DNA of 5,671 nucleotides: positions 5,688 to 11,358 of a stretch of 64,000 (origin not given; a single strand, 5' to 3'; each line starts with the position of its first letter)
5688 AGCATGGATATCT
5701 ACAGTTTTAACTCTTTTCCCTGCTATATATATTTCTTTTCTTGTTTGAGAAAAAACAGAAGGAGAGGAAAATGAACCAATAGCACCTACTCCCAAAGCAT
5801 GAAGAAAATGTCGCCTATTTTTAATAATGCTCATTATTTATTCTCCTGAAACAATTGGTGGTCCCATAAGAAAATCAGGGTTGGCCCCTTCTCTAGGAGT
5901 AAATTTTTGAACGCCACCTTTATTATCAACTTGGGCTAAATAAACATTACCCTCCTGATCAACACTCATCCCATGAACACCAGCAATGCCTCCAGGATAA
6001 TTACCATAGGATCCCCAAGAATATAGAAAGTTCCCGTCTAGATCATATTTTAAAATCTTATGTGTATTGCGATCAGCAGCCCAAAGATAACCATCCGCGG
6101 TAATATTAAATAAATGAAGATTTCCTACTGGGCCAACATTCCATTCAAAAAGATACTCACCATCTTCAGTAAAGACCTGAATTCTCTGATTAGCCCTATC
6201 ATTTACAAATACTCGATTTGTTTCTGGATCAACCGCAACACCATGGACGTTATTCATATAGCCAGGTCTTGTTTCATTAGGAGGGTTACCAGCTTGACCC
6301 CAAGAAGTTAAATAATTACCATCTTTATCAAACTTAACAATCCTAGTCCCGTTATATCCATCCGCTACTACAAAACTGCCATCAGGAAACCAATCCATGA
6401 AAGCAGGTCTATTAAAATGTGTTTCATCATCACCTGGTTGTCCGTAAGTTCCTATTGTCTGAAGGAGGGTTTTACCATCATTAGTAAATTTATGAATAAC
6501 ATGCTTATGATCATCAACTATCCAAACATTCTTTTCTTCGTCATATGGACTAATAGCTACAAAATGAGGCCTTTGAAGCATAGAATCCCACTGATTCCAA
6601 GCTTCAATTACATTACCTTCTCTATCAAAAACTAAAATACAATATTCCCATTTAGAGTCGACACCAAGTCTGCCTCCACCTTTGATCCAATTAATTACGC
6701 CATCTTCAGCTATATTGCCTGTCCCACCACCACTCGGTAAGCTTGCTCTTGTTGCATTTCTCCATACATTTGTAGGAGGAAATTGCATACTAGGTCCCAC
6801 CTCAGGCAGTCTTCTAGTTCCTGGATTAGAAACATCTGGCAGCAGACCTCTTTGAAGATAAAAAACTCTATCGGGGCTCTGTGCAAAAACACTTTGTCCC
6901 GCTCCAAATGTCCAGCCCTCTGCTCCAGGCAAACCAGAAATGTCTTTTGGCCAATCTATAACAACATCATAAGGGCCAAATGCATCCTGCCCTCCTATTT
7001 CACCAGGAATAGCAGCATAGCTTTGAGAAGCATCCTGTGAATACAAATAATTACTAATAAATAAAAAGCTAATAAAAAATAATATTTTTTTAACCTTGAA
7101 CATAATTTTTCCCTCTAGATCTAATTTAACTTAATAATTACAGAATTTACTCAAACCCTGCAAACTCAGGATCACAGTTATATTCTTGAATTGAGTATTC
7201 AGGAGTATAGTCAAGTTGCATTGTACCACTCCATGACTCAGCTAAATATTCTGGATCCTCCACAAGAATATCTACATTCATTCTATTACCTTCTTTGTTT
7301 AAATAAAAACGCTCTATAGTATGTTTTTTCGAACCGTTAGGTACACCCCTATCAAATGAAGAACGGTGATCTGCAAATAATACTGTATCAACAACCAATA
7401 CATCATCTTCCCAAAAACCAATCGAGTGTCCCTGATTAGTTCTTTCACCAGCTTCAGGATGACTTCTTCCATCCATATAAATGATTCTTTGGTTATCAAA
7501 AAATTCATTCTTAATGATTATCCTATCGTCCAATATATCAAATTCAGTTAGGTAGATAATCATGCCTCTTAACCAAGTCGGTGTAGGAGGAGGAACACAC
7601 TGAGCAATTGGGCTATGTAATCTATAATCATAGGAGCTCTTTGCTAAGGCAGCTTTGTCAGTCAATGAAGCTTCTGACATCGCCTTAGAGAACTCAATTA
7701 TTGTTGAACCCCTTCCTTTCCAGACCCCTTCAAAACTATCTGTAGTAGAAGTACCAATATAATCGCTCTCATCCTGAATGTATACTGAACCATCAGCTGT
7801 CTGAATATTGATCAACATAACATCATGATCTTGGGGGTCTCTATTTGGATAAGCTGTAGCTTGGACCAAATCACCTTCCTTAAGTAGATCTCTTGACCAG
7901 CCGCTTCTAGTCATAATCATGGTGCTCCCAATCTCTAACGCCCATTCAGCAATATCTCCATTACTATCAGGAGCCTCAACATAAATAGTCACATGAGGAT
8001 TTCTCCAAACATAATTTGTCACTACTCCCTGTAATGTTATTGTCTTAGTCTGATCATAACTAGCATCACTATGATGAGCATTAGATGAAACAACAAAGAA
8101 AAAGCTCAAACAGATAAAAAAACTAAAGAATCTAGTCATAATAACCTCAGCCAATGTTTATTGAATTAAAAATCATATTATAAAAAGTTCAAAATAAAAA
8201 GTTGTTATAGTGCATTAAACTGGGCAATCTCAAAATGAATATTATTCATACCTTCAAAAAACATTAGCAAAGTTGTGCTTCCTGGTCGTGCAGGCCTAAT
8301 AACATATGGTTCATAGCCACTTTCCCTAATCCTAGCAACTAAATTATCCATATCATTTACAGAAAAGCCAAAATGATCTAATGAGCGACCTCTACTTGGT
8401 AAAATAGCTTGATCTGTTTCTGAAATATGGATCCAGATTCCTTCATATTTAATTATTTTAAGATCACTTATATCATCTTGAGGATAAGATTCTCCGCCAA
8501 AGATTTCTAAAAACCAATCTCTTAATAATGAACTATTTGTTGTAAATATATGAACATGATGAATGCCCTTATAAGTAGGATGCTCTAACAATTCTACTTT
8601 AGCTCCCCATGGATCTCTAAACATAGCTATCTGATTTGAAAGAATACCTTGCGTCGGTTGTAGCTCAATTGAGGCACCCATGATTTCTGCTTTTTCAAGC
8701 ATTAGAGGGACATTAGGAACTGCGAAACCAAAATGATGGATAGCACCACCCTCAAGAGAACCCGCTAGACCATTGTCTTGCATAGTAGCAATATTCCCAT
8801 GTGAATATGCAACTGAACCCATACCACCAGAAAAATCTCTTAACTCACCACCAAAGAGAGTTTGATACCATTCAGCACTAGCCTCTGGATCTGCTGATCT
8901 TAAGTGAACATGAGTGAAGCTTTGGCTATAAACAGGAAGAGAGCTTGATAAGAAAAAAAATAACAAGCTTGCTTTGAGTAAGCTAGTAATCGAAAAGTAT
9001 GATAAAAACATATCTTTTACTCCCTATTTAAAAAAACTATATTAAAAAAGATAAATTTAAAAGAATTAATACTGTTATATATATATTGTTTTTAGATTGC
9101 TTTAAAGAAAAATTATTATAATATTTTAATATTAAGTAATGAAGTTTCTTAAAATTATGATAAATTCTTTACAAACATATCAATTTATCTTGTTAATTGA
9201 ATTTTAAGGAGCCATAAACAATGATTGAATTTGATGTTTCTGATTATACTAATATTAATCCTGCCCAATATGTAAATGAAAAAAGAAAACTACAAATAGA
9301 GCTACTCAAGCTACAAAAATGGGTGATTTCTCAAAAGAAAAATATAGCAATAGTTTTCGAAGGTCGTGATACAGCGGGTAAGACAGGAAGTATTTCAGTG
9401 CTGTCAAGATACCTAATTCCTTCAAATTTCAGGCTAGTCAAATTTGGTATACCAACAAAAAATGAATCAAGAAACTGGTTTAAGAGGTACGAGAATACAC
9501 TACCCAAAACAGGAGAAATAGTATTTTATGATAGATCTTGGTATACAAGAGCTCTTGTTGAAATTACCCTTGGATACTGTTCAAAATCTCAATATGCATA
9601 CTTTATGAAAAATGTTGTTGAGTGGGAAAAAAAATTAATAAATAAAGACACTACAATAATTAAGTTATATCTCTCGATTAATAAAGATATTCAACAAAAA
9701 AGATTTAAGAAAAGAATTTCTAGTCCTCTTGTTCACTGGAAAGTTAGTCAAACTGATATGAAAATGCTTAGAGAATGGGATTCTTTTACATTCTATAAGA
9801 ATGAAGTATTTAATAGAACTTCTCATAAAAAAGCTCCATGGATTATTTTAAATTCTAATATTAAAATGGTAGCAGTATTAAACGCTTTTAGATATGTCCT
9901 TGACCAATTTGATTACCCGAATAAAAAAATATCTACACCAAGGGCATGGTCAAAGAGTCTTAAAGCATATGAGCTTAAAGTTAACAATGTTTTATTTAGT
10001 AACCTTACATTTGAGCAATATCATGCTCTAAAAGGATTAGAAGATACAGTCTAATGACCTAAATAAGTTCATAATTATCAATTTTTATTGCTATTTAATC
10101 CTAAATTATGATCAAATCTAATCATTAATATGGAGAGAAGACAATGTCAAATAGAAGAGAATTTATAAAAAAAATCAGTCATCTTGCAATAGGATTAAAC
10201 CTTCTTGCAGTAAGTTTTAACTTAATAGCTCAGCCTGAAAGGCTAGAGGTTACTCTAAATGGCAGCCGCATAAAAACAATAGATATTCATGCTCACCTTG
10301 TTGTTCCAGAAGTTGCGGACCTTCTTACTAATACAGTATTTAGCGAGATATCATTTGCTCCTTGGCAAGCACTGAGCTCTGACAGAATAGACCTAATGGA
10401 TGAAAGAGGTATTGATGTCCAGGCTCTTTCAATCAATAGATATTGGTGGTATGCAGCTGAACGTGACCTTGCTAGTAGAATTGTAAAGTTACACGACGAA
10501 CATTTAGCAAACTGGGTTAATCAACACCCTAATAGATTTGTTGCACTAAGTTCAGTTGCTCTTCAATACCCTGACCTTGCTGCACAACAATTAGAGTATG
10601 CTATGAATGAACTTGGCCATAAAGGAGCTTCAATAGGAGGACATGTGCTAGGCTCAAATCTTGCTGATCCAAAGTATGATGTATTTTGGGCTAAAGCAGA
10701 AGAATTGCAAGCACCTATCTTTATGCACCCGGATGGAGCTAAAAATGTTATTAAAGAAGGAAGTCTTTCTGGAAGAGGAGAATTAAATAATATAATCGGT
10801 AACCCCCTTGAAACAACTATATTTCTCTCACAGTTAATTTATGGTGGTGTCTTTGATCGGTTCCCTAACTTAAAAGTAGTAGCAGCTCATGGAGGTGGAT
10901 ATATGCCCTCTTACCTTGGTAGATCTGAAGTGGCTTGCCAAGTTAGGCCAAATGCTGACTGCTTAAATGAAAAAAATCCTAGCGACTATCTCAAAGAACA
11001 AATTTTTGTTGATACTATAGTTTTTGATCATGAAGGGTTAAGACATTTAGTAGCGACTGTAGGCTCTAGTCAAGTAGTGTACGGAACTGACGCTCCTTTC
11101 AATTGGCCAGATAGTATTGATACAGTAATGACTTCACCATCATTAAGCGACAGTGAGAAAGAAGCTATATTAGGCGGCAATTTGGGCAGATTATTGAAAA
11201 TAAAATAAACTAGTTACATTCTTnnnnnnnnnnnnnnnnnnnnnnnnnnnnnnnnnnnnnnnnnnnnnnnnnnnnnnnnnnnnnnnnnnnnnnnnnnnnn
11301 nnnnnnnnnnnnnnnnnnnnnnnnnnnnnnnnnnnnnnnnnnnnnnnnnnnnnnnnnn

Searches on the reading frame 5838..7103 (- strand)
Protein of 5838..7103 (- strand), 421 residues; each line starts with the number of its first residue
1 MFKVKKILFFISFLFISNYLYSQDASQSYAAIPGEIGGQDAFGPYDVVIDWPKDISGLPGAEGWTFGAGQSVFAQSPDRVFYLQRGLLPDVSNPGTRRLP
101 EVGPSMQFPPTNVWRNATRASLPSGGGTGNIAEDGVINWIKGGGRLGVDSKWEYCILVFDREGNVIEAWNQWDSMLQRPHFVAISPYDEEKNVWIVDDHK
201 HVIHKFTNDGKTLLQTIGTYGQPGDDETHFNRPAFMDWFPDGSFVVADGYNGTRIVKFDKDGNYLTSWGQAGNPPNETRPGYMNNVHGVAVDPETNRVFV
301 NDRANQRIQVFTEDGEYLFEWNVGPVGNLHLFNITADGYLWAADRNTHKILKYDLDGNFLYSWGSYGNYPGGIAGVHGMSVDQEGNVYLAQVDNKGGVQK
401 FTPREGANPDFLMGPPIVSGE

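Call 54: search_protein_families(library=pfam, proteins=[window:5838-7103:-], max_evalue=0.00001)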
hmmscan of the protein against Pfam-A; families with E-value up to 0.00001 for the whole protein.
window:5838-7103:- (421 aa): 3 families
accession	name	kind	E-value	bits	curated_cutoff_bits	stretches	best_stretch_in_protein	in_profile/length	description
PF01436.27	NHL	-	4.2e-11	42.7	20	0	284-311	2-28/28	NHL repeat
PF08450.18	SGL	-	1.8e-06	28.2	26.3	0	378-406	188-214/246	SMP-30/Gluconolactonase/LRE-like region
PF17170.10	DUF5128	-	3.7e-06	26.8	22.9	0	296-361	54-126/321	6-bladed beta-propeller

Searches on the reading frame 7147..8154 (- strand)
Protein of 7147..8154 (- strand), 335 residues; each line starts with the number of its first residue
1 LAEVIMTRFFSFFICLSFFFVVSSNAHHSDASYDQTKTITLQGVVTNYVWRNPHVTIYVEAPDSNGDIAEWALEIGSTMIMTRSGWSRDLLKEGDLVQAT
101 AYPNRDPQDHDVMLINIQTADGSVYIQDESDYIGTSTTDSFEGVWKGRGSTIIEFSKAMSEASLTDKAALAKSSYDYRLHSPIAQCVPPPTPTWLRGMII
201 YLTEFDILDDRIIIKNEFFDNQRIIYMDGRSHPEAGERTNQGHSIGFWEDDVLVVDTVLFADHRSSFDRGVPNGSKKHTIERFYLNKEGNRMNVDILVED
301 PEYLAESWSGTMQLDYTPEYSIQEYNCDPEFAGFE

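Call 54: search_protein_families(library=pfam, proteins=[window:7147-8154:-], max_evalue=0.00001)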
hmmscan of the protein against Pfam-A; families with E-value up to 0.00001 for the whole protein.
window:7147-8154:- (335 aa): 1 family
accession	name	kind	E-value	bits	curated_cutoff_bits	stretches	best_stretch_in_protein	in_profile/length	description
PF19649.4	DUF6152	-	1.7e-25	89.3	27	1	22-110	7-95/98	Family of unknown function (DUF6152)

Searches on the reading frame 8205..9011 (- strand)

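Call 54: search_protein_families(library=pfam, proteins=[window:8205-9011:-], max_evalue=0.00001)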
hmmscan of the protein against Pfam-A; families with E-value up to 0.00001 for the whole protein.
window:8205-9011:- (268 aa): 2 families
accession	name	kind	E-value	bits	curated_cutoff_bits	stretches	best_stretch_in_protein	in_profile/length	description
PF00903.31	Glyoxalase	-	8.3e-14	52.5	20.6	1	32-141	2-121/121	Glyoxalase/Bleomycin resistance protein/Dioxygenase superfamily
PF13669.12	Glyoxalase_4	-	1.2e-07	32.4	27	0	203-236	61-94/109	Glyoxalase/Bleomycin resistance protein/Dioxygenase superfamily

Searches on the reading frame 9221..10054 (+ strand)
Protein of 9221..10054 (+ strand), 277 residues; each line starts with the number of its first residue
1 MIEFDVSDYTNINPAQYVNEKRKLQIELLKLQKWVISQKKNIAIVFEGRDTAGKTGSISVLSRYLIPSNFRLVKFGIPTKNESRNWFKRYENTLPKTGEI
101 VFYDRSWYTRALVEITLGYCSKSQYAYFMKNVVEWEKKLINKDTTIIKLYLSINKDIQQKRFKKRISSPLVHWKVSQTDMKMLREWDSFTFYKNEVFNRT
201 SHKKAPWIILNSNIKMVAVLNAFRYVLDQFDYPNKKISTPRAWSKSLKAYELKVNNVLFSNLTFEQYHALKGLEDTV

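Call 54: search_protein_families(library=pfam, proteins=[window:9221-10054:+], max_evalue=0.00001)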
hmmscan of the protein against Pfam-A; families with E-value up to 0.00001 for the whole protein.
window:9221-10054:+ (277 aa): 1 family
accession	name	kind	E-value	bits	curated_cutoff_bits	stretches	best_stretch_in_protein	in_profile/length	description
PF03976.20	PPK2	-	3.5e-64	217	22.3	1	15-236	5-227/229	Polyphosphate kinase 2 (PPK2)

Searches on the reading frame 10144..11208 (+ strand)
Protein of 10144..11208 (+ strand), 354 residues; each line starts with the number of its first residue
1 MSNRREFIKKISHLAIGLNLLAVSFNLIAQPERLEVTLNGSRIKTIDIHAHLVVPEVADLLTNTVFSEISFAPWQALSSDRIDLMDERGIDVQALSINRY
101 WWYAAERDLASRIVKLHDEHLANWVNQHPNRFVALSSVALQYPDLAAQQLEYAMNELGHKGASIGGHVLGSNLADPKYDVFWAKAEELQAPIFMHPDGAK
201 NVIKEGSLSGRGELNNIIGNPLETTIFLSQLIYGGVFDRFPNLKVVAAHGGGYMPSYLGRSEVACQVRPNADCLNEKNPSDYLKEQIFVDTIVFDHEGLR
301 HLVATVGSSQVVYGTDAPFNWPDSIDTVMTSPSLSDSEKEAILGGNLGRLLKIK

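Call 54: search_protein_families(library=pfam, proteins=[window:10144-11208:+], max_evalue=0.00001)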
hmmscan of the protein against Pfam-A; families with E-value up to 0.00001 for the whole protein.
window:10144-11208:+ (354 aa): 1 family
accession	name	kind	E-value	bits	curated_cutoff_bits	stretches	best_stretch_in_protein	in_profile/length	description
PF04909.20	Amidohydro_2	-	5.5e-31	108.8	26.4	1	46-351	1-287/289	Amidohydrolase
